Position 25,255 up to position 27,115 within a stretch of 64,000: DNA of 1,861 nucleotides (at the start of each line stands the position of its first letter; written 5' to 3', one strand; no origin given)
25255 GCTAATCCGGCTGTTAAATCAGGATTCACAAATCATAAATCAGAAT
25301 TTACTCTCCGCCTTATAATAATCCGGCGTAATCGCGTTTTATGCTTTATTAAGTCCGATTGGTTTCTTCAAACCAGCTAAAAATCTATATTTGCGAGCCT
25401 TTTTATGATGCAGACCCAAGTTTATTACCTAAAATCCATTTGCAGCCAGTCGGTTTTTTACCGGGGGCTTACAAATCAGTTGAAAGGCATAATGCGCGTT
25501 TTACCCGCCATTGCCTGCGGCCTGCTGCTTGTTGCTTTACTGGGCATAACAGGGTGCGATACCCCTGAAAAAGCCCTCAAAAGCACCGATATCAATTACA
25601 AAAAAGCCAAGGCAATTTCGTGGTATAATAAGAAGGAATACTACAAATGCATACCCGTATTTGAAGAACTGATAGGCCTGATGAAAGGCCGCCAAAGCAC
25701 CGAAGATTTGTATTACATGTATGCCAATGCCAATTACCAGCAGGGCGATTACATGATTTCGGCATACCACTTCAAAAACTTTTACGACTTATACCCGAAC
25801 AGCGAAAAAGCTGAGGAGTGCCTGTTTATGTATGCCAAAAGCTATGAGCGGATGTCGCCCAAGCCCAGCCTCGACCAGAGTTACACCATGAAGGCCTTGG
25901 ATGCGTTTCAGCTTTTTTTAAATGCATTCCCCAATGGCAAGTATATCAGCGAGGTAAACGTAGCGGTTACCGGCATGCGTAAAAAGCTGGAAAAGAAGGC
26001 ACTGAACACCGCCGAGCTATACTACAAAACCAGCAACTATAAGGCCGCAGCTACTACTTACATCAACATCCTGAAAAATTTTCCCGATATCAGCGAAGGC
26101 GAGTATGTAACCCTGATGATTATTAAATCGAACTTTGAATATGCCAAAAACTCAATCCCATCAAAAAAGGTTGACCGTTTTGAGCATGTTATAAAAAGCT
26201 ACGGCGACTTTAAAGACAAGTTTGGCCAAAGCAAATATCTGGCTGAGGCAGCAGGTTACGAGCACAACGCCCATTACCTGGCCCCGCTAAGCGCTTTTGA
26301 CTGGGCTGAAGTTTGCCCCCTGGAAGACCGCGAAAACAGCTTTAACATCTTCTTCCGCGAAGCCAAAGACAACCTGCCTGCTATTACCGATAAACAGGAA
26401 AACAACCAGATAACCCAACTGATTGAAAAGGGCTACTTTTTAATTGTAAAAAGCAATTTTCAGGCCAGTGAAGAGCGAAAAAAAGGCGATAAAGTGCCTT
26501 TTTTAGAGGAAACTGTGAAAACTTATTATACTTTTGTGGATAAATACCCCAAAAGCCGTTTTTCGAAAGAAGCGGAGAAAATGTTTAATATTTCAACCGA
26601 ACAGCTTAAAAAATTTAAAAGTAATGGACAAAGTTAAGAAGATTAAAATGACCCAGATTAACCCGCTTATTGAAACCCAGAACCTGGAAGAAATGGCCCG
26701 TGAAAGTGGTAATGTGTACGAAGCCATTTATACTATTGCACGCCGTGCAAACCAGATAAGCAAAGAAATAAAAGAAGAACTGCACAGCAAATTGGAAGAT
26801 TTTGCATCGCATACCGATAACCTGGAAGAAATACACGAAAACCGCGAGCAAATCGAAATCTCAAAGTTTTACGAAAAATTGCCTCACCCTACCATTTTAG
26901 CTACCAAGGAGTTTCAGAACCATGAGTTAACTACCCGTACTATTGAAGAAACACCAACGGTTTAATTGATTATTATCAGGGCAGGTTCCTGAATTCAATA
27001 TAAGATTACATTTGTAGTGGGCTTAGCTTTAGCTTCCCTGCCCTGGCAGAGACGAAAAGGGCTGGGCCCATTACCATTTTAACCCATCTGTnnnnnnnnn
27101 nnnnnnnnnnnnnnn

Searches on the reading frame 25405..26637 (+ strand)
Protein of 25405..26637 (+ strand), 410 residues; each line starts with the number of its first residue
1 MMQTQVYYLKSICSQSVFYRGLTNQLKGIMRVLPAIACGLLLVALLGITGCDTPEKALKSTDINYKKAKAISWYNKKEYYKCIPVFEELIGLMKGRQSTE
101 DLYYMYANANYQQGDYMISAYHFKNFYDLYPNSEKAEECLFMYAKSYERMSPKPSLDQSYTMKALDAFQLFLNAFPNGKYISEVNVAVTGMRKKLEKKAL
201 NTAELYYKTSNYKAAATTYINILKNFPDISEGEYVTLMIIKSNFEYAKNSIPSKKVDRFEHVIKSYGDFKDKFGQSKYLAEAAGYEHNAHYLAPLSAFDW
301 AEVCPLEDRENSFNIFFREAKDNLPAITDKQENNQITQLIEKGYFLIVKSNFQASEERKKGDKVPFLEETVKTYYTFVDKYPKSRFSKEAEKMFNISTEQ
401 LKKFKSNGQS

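Call 4: search_protein_families(library=pfam, proteins=[window:25405-26637:+])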
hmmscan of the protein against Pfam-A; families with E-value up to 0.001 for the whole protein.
window:25405-26637:+ (410 aa): 2 families
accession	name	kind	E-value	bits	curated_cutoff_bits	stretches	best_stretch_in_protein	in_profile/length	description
PF13525.12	YfiO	-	1.6e-20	74.2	25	1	69-232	11-177/203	Outer membrane lipoprotein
PF13174.12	TPR_6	-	1e-07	32.6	26.3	0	200-228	4-32/33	Tetratricopeptide repeat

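Call 5: search_protein_families(library=ncbifam, proteins=[window:25405-26637:+])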
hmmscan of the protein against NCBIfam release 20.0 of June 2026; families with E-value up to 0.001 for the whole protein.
window:25405-26637:+ (410 aa): 3 families
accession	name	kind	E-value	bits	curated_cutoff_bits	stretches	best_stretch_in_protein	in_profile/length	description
TIGR03302.1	OM_YfiO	subfamily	1e-32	113.6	81.4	1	40-235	6-205/239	outer membrane protein assembly factor BamD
TIGR02795.1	tol_pal_ybgF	equivalog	7.7e-09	36.2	90.1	1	68-152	7-91/119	tol-pal system protein YbgF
NF008119.0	PRK10866.1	equivalog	7.1e-05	22.6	363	1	157-232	136-211/243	outer membrane protein assembly factor BamD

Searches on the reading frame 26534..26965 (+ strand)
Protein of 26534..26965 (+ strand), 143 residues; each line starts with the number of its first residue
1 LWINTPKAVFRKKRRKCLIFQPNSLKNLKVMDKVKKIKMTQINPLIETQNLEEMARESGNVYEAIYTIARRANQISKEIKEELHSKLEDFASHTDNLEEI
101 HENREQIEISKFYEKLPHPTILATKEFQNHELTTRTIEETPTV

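Call 4: search_protein_families(library=pfam, proteins=[window:26534-26965:+])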
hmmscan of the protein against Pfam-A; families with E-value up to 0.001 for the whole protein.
window:26534-26965:+ (143 aa): 1 family
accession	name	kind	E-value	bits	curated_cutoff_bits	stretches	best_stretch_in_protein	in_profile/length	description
PF01192.27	RNA_pol_Rpb6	-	1.2e-06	28.8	26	1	58-107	6-53/53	RNA polymerase Rpb6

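Call 5: search_protein_families(library=ncbifam, proteins=[window:26534-26965:+])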
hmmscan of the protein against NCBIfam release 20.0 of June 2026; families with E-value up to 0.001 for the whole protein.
window:26534-26965:+ (143 aa): 0 families
